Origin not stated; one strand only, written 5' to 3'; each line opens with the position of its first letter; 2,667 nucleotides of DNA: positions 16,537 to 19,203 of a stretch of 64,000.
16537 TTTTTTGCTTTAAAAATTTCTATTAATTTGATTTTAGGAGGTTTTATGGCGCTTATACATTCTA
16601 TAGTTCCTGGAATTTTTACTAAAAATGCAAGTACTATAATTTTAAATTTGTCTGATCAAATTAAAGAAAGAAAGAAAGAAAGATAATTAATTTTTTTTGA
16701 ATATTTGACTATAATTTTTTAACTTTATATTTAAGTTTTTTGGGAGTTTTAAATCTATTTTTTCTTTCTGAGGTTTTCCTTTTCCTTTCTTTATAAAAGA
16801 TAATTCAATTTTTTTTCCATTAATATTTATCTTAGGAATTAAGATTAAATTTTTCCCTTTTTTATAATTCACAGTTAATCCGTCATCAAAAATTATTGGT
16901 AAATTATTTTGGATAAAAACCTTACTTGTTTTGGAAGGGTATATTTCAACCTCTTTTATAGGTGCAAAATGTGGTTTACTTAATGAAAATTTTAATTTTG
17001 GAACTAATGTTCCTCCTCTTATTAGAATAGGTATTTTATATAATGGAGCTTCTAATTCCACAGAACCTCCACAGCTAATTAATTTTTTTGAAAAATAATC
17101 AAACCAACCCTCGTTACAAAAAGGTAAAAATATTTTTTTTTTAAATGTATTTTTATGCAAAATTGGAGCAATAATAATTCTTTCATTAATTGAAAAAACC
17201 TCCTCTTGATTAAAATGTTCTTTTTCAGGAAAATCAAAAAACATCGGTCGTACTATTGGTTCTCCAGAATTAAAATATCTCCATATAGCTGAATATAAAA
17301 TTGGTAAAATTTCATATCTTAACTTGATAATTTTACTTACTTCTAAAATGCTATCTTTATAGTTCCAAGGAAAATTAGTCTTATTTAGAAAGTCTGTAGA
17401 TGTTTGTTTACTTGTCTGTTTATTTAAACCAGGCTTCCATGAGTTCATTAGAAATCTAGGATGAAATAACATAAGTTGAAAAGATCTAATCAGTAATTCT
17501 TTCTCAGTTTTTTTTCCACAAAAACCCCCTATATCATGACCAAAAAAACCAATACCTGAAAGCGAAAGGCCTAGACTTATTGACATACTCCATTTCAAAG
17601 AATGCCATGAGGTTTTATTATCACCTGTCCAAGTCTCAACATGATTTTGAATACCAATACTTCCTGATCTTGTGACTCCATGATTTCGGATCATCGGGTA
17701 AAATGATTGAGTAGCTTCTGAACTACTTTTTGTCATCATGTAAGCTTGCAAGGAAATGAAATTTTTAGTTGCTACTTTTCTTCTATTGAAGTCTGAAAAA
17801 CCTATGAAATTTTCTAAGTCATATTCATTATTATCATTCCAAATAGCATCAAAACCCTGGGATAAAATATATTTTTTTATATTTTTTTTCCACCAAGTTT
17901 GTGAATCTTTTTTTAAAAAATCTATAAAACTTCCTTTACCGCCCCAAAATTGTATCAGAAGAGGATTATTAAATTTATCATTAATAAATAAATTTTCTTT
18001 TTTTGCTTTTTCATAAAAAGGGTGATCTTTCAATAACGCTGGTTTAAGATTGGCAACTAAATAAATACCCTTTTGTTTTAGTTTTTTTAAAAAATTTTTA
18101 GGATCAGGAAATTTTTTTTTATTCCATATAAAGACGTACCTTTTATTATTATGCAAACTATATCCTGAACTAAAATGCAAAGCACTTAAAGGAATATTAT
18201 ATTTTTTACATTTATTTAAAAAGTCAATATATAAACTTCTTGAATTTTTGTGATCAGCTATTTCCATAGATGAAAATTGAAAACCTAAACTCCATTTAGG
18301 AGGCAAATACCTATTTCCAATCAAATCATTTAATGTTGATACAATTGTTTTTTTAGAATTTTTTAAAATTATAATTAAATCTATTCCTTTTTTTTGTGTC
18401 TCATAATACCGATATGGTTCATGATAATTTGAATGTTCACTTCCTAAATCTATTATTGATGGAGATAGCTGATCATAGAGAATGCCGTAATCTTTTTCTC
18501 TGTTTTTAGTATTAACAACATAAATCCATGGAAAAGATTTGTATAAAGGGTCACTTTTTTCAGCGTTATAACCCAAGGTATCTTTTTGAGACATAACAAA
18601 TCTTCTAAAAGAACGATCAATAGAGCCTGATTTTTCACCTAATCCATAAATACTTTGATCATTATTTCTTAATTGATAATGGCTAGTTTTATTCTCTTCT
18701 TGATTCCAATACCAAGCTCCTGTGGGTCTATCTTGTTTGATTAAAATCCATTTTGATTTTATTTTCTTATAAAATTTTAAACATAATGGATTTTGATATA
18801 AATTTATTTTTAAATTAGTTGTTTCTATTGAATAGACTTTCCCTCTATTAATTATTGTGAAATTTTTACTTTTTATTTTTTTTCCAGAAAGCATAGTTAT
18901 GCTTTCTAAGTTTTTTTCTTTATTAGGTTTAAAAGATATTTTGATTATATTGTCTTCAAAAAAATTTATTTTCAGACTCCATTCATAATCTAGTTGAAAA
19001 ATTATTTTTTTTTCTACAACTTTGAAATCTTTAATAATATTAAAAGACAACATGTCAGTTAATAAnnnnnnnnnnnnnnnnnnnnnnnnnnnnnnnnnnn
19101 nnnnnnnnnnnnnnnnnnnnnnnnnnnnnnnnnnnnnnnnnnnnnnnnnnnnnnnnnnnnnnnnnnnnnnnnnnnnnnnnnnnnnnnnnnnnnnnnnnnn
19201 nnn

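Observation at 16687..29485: Candidate sulfosugar catabolic locus with a non-canonical enzyme set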

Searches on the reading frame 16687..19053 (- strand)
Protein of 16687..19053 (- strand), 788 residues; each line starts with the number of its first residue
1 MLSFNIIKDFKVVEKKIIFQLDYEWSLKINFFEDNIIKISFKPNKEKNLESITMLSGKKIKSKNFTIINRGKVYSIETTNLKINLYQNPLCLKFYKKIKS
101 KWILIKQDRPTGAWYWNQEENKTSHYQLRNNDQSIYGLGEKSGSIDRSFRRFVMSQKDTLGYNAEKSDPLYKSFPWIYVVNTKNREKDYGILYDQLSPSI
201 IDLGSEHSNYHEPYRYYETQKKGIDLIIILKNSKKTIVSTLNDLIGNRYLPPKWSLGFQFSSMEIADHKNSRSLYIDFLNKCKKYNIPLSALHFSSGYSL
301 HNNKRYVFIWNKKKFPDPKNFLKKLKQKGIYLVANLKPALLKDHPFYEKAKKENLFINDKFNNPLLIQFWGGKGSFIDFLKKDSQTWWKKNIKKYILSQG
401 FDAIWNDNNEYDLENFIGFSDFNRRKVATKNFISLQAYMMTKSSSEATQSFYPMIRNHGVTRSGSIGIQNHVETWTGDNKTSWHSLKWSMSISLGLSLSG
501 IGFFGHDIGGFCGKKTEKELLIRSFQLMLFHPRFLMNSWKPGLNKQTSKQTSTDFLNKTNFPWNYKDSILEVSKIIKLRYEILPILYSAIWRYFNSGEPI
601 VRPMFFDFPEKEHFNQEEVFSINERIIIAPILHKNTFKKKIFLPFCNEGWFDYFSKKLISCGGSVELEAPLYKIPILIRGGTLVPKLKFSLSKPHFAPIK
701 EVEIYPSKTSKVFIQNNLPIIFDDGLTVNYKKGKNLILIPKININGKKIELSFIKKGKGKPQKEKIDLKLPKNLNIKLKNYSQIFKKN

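Call 3: search_protein_families(library=pfam, proteins=[window:16687-19053:-])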
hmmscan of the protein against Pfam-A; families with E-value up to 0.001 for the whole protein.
window:16687-19053:- (788 aa): 3 families
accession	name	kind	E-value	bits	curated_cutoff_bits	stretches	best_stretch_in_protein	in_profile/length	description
PF01055.32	Glyco_hydro_31_2nd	-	2.2e-70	238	23.5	1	249-589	2-328/328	Glycosyl hydrolases family 31 TIM-barrel domain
PF13802.12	Gal_mutarotas_2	-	2.5e-24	87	27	1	27-202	2-184/184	Glycosyl hydrolase 31 N-terminal galactose mutarotase-like domain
PF21365.3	Glyco_hydro_31_3rd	-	8e-15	55.5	24.4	1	597-683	1-86/87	Glycosyl hydrolase family 31 C-terminal domain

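Call 4: search_protein_families(library=ncbifam, proteins=[window:16687-19053:-])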
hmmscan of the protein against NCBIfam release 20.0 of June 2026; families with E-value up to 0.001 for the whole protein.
window:16687-19053:- (788 aa): 3 families
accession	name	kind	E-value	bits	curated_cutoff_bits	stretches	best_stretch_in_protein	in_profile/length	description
NF040948.1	alpha_gluc_MalA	equivalog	9.8e-82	275.2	800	1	119-686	47-608/627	alpha-glucosidase MalA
NF007940.0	PRK10658.1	equivalog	6.7e-53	180.2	606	1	27-702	55-685/771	alpha-xylosidase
NF007746.0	PRK10426.1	equivalog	1.5e-34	119.5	553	1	129-685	124-671/683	alpha-glucosidase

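Call 6: search_solved_structures(query=window:16687-19053:-, max_evalue=1e-10, show_alignments=0)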
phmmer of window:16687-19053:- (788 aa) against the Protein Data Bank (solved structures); distinct sequences matched with E-value up to 1e-10: 59.
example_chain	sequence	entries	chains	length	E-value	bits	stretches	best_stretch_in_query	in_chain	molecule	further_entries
9kz6_A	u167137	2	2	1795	2e-57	198.1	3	434-686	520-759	Maltase-glucoamylase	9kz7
2g3m_A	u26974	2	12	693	2.6e-51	177.9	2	460-686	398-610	Alpha-glucosidase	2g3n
5djw_A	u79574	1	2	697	4.4e-45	157.3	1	133-762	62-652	Alpha-glucosidase II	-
6jr6_A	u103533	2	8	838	7.1e-45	156.6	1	12-730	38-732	Candidate alpha-glycosidase Glycoside hydrolase family 31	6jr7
6jr8_A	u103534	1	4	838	6.9e-44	153.4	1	12-730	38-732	Candidate alpha-glycosidase Glycoside hydrolase family 31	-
4b9y_A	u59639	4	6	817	1.3e-42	149.2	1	126-759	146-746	ALPHA-GLUCOSIDASE, PUTATIVE, ADG31B | Oligosaccharide 4-alpha-D-glucosyltransferase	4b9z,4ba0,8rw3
5i23_A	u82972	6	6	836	1.4e-42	149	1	126-759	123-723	Oligosaccharide 4-alpha-D-glucosyltransferase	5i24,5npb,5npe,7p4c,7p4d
5f0e_A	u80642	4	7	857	2e-42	148.5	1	154-748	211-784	Neutral alpha-glucosidase AB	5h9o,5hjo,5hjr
5npc_A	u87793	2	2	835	6.1e-42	146.9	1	126-759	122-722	Oligosaccharide 4-alpha-D-glucosyltransferase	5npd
7kbj_A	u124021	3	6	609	3.9e-41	144.3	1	224-749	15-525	Neutral alpha-glucosidase AB Trypsin-cleaved Fragment #3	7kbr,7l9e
5ief_A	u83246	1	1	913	1.2e-40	142.6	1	224-748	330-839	Neutral alpha-glucosidase AB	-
5ieg_A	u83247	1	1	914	1.2e-40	142.6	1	224-748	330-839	Neutral alpha-glucosidase AB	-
5ied_A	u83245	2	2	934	1.3e-40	142.5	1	224-748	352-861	Neutral alpha-glucosidase AB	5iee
7kry_A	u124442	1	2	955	1.4e-40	142.4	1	224-748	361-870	Neutral alpha-glucosidase AB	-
7jty_A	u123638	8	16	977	1.5e-40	142.3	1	224-748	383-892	Alpha glucosidase 2 alpha neutral subunit | Isoform 2 of Neutral alpha-glucosidase AB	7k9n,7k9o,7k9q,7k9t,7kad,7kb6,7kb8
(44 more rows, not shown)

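Call 69: find_homologous_proteins(query=window:16687-19053:-, max_evalue=1e-30)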
Query window:16687-19053:- (788 aa): 570 proteins with E <= 1e-30 among 8000 candidates; the best 120 are listed.
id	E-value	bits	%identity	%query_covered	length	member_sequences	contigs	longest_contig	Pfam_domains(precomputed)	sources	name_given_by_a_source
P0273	0.0e+0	1766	98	100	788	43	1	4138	PF21365.4,PF13802.13,PF01055.33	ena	-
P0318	0.0e+0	1048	60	100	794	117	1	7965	PF21365.4,PF13802.13,PF01055.33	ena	-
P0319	0.0e+0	1035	58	100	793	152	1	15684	PF21365.4,PF13802.13,PF01055.33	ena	-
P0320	0.0e+0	1013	58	100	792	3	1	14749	PF21365.4,PF13802.13,PF01055.33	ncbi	-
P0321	8.1e-253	859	52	91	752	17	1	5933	PF21365.4,PF13802.13,PF01055.33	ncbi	-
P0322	4.7e-238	810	47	97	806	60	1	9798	PF21365.4,PF13802.13,PF01055.33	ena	-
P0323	5.9e-162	559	35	95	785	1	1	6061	PF21365.4,PF13802.13,PF01055.33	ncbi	-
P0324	1.6e-161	557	37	95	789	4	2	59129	PF21365.4,PF13802.13,PF01055.33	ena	-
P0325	7.4e-151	522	35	95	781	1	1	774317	PF21365.4,PF13802.13,PF01055.33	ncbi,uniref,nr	ncbi:TIM-barrel domain-containing protein [Aurantimonas sp. VKM B-3413]|uniref:glycoside hydrolase f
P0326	1.8e-150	521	36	86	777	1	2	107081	PF21365.4,PF13802.13,PF01055.33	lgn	-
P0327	3.2e-150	520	34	95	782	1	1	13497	PF21365.4,PF13802.13,PF01055.33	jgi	jgi:alpha-glucosidase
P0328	6.4e-148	512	36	87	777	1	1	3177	PF21365.4,PF13802.13,PF01055.33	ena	-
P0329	2.3e-147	511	34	94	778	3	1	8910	PF21365.4,PF13802.13,PF01055.33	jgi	jgi:alpha-glucosidase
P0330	4.9e-146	506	35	90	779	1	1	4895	PF21365.4,PF13802.13,PF01055.33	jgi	-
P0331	1.2e-145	505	35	96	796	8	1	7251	PF21365.4,PF13802.13,PF01055.33,PF17137.10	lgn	-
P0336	8.6e-143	495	35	87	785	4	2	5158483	PF21365.4,PF13802.13,PF01055.33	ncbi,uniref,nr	ncbi:glycoside hydrolase family 31 protein [Aquibium oceanicum]|uniref:Uncharacterized protein n=1 T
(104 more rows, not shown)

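Call 71: find_encoding_contigs(protein=P0336, flank=10000, max_places=1)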
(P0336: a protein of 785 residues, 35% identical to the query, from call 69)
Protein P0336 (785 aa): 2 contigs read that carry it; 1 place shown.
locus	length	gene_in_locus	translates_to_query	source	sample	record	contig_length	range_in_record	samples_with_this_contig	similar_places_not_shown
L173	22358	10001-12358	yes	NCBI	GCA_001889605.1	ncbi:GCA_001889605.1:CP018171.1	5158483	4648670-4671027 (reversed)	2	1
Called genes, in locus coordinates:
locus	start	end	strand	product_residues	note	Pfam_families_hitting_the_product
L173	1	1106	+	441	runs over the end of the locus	PF01261:AP_endonuc_2 (weak), PF27526:XylA2_C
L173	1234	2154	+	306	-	PF03976:PPK2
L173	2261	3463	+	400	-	PF03786:UxuA, PF01261:AP_endonuc_2 (weak)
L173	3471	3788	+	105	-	-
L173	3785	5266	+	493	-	PF01232:Mannitol_dh, PF08125:Mannitol_dh_C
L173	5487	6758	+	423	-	PF01547:SBP_bac_1, PF13416:SBP_bac_8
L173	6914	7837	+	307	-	PF00528:BPD_transp_1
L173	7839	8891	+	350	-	PF00528:BPD_transp_1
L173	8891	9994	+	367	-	PF00005:ABC_tran, PF17912:OB_MalK, PF08402:TOBE_2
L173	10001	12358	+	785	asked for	PF13802:Gal_mutarotas_2, PF01055:Glyco_hydro_31_2nd, PF21365:Glyco_hydro_31_3rd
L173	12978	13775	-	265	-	PF09339:HTH_IclR, PF01614:IclR_C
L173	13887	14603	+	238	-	PF01144:CoA_trans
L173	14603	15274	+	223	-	PF01144:CoA_trans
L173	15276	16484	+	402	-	PF00108:Thiolase_N, PF00109:ketoacyl-synt (faint), PF02803:Thiolase_C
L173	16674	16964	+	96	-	PF01022:HTH_5 (faint), PF12840:HTH_20 (faint)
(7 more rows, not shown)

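Call 72: find_encoding_contigs(protein=P0325, flank=10000, max_places=1)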
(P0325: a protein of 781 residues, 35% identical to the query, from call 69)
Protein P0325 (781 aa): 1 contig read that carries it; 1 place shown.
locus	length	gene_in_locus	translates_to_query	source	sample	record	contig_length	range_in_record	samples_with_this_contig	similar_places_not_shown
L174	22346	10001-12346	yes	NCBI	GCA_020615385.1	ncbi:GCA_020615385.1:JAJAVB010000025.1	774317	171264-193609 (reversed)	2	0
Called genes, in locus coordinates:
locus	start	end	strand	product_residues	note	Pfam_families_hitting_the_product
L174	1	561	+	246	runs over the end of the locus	PF01925:TauE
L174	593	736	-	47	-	-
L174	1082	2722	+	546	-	PF13188:PAS_8 (weak), PF00990:GGDEF, PF00563:EAL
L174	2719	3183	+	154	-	PF04940:BLUF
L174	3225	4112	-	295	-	PF04909:Amidohydro_2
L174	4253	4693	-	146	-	PF05025:RbsD_FucU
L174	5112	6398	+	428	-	PF01547:SBP_bac_1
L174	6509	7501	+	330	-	PF00528:BPD_transp_1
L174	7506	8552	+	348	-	PF00528:BPD_transp_1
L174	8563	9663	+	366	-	PF00005:ABC_tran, PF17912:OB_MalK, PF08402:TOBE_2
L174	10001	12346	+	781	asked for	PF13802:Gal_mutarotas_2, PF01055:Glyco_hydro_31_2nd, PF21365:Glyco_hydro_31_3rd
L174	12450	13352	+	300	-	PF01263:Aldose_epim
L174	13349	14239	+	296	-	PF08450:SGL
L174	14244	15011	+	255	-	PF23441:SDR (weak), PF00106:adh_short, PF01370:Epimerase (faint), PF08659:KR, PF13561:adh_short_C2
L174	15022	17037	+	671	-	PF01055:Glyco_hydro_31_2nd, PF21365:Glyco_hydro_31_3rd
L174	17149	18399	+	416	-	PF00083:Sugar_tr (weak), PF07690:MFS_1, PF06779:MFS_4, PF07690:MFS_1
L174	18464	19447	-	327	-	PF00768:Peptidase_S11, PF13354:Beta-lactamase2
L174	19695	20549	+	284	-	PF01842:ACT (weak), PF13740:ACT_6 (weak), PF00551:Formyl_trans_N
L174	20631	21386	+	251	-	PF13563:2_5_RNA_ligase2 (faint), PF06299:DUF1045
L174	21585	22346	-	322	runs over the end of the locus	-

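Call 73: find_encoding_contigs(protein=P0324, flank=10000, max_places=1)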
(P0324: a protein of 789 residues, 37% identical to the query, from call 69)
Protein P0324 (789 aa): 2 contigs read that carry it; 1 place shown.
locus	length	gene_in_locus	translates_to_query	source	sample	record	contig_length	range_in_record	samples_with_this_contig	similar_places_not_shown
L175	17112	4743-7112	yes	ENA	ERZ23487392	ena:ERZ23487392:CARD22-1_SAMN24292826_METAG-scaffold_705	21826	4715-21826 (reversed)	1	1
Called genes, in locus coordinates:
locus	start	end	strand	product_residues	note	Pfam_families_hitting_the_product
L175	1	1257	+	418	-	?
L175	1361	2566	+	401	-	PF00528:BPD_transp_1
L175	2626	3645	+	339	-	PF00528:BPD_transp_1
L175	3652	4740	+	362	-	PF03193:RsgA_GTPase (faint), PF00005:ABC_tran, PF17912:OB_MalK, PF08402:TOBE_2 (weak)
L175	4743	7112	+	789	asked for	PF13802:Gal_mutarotas_2, PF01055:Glyco_hydro_31_2nd, PF21365:Glyco_hydro_31_3rd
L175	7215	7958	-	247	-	PF13508:Acetyltransf_7, PF13673:Acetyltransf_10, PF00583:Acetyltransf_1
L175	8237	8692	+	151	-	-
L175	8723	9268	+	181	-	-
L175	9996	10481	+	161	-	PF05534:HicB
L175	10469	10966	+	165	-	-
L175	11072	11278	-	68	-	-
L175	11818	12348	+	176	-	PF01209:Ubie_methyltran, PF03848:TehB (weak), PF13847:Methyltransf_31, PF08241:Methyltransf_11, PF08242:Methyltransf_12 (weak), PF13649:Methyltransf_25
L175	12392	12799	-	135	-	PF01325:Fe_dep_repress, PF09339:HTH_IclR (faint), PF13412:HTH_24 (faint), PF02742:Fe_dep_repr_C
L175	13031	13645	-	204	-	PF01209:Ubie_methyltran, PF01269:Fibrillarin (weak), PF01728:FtsJ (weak), PF03848:TehB (weak), PF13847:Methyltransf_31, PF08241:Methyltransf_11, PF08242:Methyltransf_12, PF13649:Methyltransf_25, +1 more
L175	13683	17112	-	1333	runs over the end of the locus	PF01869:BcrAD_BadFG, PF09989:DUF2229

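Call 74: search_protein_families(library=pfam, proteins=[L174:15022-17037:+], max_evalue=0.001)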
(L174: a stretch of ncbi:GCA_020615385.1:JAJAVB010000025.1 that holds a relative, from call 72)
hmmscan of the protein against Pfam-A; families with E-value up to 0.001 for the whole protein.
L174:15022-17037:+ (671 aa): 3 families
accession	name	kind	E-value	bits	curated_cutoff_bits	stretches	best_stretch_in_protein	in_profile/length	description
PF01055.32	Glyco_hydro_31_2nd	-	8.1e-37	127.7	23.5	1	261-563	27-325/328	Glycosyl hydrolases family 31 TIM-barrel domain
PF21365.3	Glyco_hydro_31_3rd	-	5.9e-20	72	24.4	1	574-659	1-85/87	Glycosyl hydrolase family 31 C-terminal domain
PF13802.12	Gal_mutarotas_2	-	2.5e-05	25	27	1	108-143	108-143/184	Glycosyl hydrolase 31 N-terminal galactose mutarotase-like domain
